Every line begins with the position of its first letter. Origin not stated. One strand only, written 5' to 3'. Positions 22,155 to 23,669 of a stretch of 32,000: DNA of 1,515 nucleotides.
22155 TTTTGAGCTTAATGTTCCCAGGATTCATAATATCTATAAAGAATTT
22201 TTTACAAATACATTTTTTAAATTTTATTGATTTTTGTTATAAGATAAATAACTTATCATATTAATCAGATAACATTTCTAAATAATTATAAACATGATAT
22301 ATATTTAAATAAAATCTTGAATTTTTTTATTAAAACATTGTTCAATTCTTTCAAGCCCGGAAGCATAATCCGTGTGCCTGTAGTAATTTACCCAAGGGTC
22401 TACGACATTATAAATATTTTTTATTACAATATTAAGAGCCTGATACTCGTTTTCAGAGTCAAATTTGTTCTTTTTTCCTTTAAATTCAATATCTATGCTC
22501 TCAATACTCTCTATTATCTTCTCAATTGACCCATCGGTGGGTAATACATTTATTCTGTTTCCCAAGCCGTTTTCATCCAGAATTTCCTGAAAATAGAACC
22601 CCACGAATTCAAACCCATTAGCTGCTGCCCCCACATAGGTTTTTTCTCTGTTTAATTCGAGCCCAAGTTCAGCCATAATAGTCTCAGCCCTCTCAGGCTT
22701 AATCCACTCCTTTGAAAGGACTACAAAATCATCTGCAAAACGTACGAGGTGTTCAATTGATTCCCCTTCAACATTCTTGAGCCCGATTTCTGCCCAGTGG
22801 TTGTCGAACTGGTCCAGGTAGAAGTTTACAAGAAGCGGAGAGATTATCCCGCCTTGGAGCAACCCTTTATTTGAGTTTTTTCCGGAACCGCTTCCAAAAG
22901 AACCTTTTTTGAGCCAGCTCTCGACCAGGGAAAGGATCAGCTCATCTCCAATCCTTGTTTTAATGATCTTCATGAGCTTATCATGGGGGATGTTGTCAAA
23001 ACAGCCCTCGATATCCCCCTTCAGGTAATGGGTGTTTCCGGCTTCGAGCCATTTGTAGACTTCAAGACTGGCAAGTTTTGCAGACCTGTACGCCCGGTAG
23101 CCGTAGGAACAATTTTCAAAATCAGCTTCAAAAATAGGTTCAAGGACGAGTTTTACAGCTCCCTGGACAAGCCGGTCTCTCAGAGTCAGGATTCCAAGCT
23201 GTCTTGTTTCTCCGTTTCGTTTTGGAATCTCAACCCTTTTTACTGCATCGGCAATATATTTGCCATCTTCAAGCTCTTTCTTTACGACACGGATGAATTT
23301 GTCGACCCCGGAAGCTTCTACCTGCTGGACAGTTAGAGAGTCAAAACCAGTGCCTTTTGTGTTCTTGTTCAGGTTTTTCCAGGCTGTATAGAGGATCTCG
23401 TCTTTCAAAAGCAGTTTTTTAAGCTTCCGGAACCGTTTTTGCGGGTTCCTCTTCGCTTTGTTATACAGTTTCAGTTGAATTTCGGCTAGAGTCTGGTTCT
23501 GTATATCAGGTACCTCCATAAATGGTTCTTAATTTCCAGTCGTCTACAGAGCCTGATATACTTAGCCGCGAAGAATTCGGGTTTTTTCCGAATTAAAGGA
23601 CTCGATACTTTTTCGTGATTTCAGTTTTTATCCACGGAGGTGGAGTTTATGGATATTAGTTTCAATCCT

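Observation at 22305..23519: Standalone group-II-intron-like RT sandwiched between a CRISPR array and cas6, unfused to Cas1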

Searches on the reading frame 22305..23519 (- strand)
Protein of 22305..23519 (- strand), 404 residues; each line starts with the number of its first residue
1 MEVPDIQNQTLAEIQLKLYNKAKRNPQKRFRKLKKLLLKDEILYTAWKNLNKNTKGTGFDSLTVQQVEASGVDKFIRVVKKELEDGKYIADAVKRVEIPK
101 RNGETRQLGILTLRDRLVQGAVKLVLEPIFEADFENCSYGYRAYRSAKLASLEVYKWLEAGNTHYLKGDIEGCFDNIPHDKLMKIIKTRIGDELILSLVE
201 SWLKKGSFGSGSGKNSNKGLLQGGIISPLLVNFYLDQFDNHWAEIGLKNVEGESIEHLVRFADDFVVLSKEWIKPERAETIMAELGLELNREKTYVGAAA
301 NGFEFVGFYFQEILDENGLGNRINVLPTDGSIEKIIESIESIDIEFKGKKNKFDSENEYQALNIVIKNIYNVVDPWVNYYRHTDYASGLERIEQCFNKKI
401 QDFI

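Call 7: search_protein_families(library=pfam, proteins=[window:22305-23519:-], max_evalue=0.01)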
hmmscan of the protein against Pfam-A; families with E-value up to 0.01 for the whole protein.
window:22305-23519:- (404 aa): 2 families
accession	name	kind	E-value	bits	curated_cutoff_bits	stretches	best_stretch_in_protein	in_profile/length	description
PF00078.32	RVT_1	-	3.2e-30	105.8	29.6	1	98-309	1-204/205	Reverse transcriptase (RNA-dependent DNA polymerase)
PF08388.16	GIIM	-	0.005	17.2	23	1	355-401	14-60/80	Group II intron, maturase-specific domain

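Call 11: search_protein_families(library=ncbifam, proteins=[window:22305-23519:-], max_evalue=0.001)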
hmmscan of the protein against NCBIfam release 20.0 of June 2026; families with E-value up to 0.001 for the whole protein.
window:22305-23519:- (404 aa): 5 families
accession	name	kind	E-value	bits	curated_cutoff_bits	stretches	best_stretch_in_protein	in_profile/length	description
TIGR04416.1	group_II_RT_mat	equivalog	2.4e-87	293.3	300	1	41-402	2-347/353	group II intron reverse transcriptase/maturase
NF041747.1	Drt3a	equivalog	2.2e-11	43.7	200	1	162-353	110-306/412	antiviral reverse transcriptase Drt3a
NF038233.2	retron_St85_RT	exception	1.7e-10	40.7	235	1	92-284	24-197/289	retron St85 family RNA-directed DNA polymerase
NF041746.1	Drt2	equivalog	2.1e-07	30.5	390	1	214-296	218-298/416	antiviral reverse transcriptase Drt2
TIGR04499.1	abortive_AbiA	subfamily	3.9e-05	22.6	250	1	163-296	146-290/615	AbiA family abortive infection protein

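Call 13: find_homologous_proteins(query=window:22305-23519:-)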
Query window:22305-23519:- (404 aa): 5949 proteins with E <= 0.001 among 8000 candidates; the best 120 are listed.
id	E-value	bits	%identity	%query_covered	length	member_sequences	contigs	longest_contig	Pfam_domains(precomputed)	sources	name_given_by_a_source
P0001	1.6e-267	905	100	100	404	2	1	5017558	PF00078.33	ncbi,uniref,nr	ncbi:hypothetical protein MSSIT_1873 [Methanosarcina siciliae T4/M]|uniref:Reverse transcriptase dom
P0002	1.9e-237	806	89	100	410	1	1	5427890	PF00078.33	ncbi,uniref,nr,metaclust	ncbi:hypothetical protein MSSAC_2234 [Methanosarcina siciliae C2J]|uniref:Reverse transcriptase doma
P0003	1.8e-231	786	86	100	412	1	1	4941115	PF00078.33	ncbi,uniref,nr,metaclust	ncbi:hypothetical protein MSSIH_1817 [Methanosarcina siciliae HI350]|uniref:Reverse transcriptase do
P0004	1.1e-214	731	80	100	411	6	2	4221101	PF00078.33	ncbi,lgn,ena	-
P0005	8.9e-202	688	77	97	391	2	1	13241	PF00078.33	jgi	jgi:group II intron reverse transcriptase/maturase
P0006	1.0e-198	678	82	91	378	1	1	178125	PF00078.33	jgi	jgi:group II intron reverse transcriptase/maturase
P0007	1.4e-197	675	73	100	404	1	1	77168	PF00078.33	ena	-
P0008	2.1e-197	674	75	98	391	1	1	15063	PF00078.33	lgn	-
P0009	3.4e-196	670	77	96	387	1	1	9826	PF00078.33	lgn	-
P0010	4.2e-193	660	79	91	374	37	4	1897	PF00078.33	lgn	-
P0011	1.3e-191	655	74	98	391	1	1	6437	PF00078.33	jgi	jgi:RNA-directed DNA polymerase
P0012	6.9e-191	653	74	96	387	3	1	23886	PF00078.33,PF08388.17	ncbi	-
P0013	5.5e-190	650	74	96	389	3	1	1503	PF00078.33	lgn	-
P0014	1.2e-189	648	78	91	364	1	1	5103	PF00078.33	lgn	-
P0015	1.8e-189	648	78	91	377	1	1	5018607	PF00078.33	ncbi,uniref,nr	ncbi:hypothetical protein MSHOH_1962 [Methanosarcina horonobensis HB-1 = JCM 15518]|uniref:Reverse t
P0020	1.5e-182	625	76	91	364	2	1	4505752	PF00078.33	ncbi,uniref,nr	ncbi:reverse transcriptase domain-containing protein [Methanosarcina vacuolata]|uniref:reverse trans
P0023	9.2e-173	593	74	88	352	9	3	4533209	PF00078.33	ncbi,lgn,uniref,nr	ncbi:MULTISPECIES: reverse transcriptase domain-containing protein [Methanosarcina]|uniref:reverse t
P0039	1.6e-126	441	51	99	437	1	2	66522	PF00078.33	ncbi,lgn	-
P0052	1.9e-121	424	49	96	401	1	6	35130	PF00078.33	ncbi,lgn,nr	ncbi:MAG: group II intron reverse transcriptase/maturase [Euryarchaeota archaeon]|nr:group II intron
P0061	1.3e-100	355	42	98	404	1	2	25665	PF00078.33,PF08388.17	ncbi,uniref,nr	ncbi:reverse transcriptase/maturase family protein [Methanosalsum natronophilum]|uniref:Reverse tran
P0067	5.7e-76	274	39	97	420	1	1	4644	PF00078.33,PF08388.17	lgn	-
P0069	5.1e-73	264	37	96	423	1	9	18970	PF00078.33,PF08388.17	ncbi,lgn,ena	-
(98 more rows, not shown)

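Call 19: search_protein_families(library=padloc, proteins=[window:22305-23519:-], max_evalue=0.001)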
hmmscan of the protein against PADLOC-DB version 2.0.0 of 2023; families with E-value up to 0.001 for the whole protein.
window:22305-23519:- (404 aa): 49 families (the best 25 are shown)
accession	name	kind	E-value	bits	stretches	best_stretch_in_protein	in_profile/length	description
PDLC01136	RT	-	1.2e-93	311.3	1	37-312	5-260/263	RT (reverse transcriptase)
PDLC02063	Cas1_IIIb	-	8.1e-43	144.8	1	42-355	13-306/617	-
PDLC03688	HEase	-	2.6e-41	140.1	1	18-248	11-239/599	homing endonuclease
PDLC03754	RT_UG17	-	5.9e-36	122.2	1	37-403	10-354/429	DRT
PDLC03698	HEase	-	1.2e-23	81.1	1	76-242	293-459/834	homing endonuclease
PDLC03779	RT_UG4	-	1.5e-23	81.4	1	81-312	42-261/307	DRT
PDLC03759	RT_UG21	-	1.5e-23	81.3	1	39-297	3-265/503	DRT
PDLC03756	RT_UG19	-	4.3e-22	76.9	1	37-365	6-340/562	DRT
PDLC03764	RT_UG26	-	7.7e-21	72.3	1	76-320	42-274/398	DRT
PDLC01607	RT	-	2e-19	68.4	1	98-308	1-159/161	"CAS-I,CAS-II,CAS-III,CAS-IV,CAS-V,CAS-VI; acquisition_associated"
PDLC03766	Drt9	-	2e-18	64.5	1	45-293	44-275/488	DRT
PDLC03763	RT_UG25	-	1.3e-16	58.1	1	52-299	283-537/870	DRT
PDLC03755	RT_UG18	-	5e-16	57.1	1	72-316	32-267/295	DRT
PDLC03772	RT_UG33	-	1.6e-14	51.8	1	90-339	53-302/490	DRT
PDLC03768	Drt3a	-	5.6e-14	50.4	1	162-353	134-302/411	DRT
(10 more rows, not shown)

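Call 22: find_related_loci(query=window:22305-23519:-, collection=genome_contigs, flank=10000)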
Query window:22305-23519:- (404 aa) in genome_contigs; peptide patterns used: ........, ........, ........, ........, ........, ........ (x = any residue, [..] = any of these).
372 stretches matched a pattern; 110 encode a relative of the query (tblastn E <= 1e-3); the best 80 are kept; 79 distinct loci.
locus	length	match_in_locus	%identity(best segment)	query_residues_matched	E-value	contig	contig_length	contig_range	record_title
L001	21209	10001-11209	74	2-404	0e+0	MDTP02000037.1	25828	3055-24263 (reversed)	Methanosarcina sp. Ant1 MSANT_contig000037, whole genome shotgun sequence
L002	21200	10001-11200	74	2-404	0e+0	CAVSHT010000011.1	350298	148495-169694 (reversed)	MAG: uncultured Methanosarcinaceae archaeon isolate MFD01299.bin.2.98 genome assembly, contig: contig_4462, whole genome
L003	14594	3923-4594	63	178-404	2e-84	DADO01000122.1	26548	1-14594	MAG TPA_asm: Methanosarcina sp. UBA402 UBA402_contig_1814, whole genome shotgun sequence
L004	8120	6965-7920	78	142-404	2e-81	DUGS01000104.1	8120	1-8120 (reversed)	MAG TPA_asm: Methanosarcina sp. isolate UBA10923 contig_14432, whole genome shotgun sequence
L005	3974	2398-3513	37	13-392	3e-69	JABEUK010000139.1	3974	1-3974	MAG: Thermoplasmata archaeon isolate MAG 1 k99_2074586, whole genome shotgun sequence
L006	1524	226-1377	34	11-383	1e-62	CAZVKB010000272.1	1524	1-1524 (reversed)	MAG TPA_asm: uncultured Actinomycetes bacterium isolate SRP286056_co1_202 genome assembly, contig: NODE_173686_length_15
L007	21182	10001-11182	35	7-388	5e-59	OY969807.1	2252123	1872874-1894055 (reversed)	MAG: uncultured Nitrososphaerota archaeon isolate MFD05580.bin.1.78 genome assembly, chromosome: 1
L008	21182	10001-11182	35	7-388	5e-59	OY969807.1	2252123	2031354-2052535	MAG: uncultured Nitrososphaerota archaeon isolate MFD05580.bin.1.78 genome assembly, chromosome: 1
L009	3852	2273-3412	33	14-382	6e-58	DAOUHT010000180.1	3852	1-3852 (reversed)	MAG TPA_asm: Dehalococcoidia bacterium isolate S18_111 64174, whole genome shotgun sequence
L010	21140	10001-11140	33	13-383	3e-57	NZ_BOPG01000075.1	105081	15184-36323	Virgisporangium aurantiacum strain NBRC 16421 sequence075, whole genome shotgun sequence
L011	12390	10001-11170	32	5-383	4e-57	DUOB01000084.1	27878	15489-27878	MAG TPA_asm: Propionibacterium sp. isolate AS08sgBPME_135 186116_AS08, whole genome shotgun sequence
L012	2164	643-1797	31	6-381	9e-56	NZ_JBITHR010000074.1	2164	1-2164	Streptomyces sp. NPDC050485 NPDC050485_58_D5.ctg-0074, whole genome shotgun sequence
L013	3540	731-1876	34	7-380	2e-54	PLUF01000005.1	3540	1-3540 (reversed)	MAG: Candidatus Gagatemarchaeum stordalenia isolate bog_1369 73.20120700_S1D.104_contig_262397, whole genome shotgun seq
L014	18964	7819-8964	34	7-380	6e-55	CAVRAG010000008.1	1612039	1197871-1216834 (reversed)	MAG: uncultured Nitrososphaerota archaeon isolate MFD00008.bin.2.90 genome assembly, contig: contig_34, whole genome sho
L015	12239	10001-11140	33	13-383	6e-53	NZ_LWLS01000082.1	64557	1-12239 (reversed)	Micromonospora sp. CB01531 scaffold39, whole genome shotgun sequence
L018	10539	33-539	61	245-403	3e-47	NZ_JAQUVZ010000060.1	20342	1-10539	MAG: Methanosarcina sp. isolate STD2_179 NODE_9625_length_20342_cov_21.428642_Sandtown_D2, whole genome shotgun sequence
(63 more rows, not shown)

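Call 23: find_encoding_contigs(protein=P0002, flank=10000, max_places=2)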
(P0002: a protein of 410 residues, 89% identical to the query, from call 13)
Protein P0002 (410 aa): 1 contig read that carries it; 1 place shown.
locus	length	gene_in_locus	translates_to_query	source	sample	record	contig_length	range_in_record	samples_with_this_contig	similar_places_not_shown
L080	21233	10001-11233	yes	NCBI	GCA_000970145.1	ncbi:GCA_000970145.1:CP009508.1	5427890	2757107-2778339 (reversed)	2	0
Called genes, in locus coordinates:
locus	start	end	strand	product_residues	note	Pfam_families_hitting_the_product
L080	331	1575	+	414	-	PF01548:DEDD_Tnp_IS110, PF02371:Transposase_20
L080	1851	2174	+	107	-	PF11746:DUF3303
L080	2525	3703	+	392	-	PF01637:ATPase_2, PF13191:AAA_16, PF13173:AAA_14 (faint), PF13401:AAA_22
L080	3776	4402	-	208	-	PF01810:LysE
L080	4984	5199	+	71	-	-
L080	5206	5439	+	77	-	-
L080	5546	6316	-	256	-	PF19810:HFX_2341_N, PF22662:Csa3_N (weak)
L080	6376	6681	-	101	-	PF09827:CRISPR_Cas2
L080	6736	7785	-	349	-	PF01867:Cas_Cas1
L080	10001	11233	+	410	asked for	PF00078:RVT_1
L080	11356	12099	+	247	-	PF17955:Cas6b_N, PF17262:Cas6b_C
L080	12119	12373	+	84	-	PF03787:RAMPs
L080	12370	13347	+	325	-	PF03787:RAMPs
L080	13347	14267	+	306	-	PF03787:RAMPs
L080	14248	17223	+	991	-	-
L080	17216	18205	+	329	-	PF03787:RAMPs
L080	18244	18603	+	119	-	-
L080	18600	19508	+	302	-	-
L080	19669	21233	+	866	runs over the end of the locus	PF20720:nSTAND3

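Call 24: find_encoding_contigs(protein=P0015, flank=10000, max_places=2)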
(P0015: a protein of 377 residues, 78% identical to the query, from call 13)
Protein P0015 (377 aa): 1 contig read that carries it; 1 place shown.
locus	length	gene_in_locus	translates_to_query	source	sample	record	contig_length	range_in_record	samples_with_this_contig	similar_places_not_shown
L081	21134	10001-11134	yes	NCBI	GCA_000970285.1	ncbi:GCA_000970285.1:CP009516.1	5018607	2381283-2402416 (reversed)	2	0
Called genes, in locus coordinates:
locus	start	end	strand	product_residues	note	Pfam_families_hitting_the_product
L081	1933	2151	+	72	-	-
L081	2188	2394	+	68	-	PF02661:Fic (weak)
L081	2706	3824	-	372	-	-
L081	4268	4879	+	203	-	-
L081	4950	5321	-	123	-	-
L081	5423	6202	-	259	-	PF19810:HFX_2341_N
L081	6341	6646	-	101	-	PF09827:CRISPR_Cas2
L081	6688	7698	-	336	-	PF01867:Cas_Cas1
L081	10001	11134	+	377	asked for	PF00078:RVT_1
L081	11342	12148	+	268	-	-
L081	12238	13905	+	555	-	PF22335:Cas10-Cmr2_palm2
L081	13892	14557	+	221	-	PF03787:RAMPs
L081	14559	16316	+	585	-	-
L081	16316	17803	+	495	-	PF03787:RAMPs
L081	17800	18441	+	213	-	PF27799:CRISPR-assoc_Csx19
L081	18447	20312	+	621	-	PF03787:RAMPs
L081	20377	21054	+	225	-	PF17955:Cas6b_N, PF17262:Cas6b_C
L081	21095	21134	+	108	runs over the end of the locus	PF09620:Cas_csx3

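Call 25: find_encoding_contigs(protein=P0020, flank=10000, max_places=2)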
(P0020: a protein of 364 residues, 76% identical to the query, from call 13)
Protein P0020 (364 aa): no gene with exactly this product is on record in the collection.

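Call 26: find_encoding_contigs(protein=P0023, flank=10000, max_places=3)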
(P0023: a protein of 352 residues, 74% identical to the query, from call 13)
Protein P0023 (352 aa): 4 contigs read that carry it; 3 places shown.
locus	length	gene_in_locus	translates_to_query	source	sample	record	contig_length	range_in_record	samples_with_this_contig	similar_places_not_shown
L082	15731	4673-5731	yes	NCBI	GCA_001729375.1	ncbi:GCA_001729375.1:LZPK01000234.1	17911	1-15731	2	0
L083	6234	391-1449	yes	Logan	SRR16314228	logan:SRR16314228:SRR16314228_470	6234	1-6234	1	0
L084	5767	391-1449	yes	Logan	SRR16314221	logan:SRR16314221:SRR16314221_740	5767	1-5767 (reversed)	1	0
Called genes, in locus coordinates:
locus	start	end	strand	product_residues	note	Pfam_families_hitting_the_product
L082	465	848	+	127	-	-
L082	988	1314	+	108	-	PF11225:DUF3024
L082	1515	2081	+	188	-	PF07929:PRiA4_ORF3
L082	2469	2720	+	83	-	-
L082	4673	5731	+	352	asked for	PF00078:RVT_1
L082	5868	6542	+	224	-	PF17955:Cas6b_N, PF17262:Cas6b_C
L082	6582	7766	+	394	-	PF23400:CARF_Card1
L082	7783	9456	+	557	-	PF22335:Cas10-Cmr2_palm2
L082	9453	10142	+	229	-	PF03787:RAMPs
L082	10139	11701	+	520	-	-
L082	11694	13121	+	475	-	PF03787:RAMPs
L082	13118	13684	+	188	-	PF27799:CRISPR-assoc_Csx19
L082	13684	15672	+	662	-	PF03787:RAMPs (weak)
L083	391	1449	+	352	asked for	PF00078:RVT_1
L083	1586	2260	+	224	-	PF17955:Cas6b_N, PF17262:Cas6b_C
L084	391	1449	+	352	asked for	PF00078:RVT_1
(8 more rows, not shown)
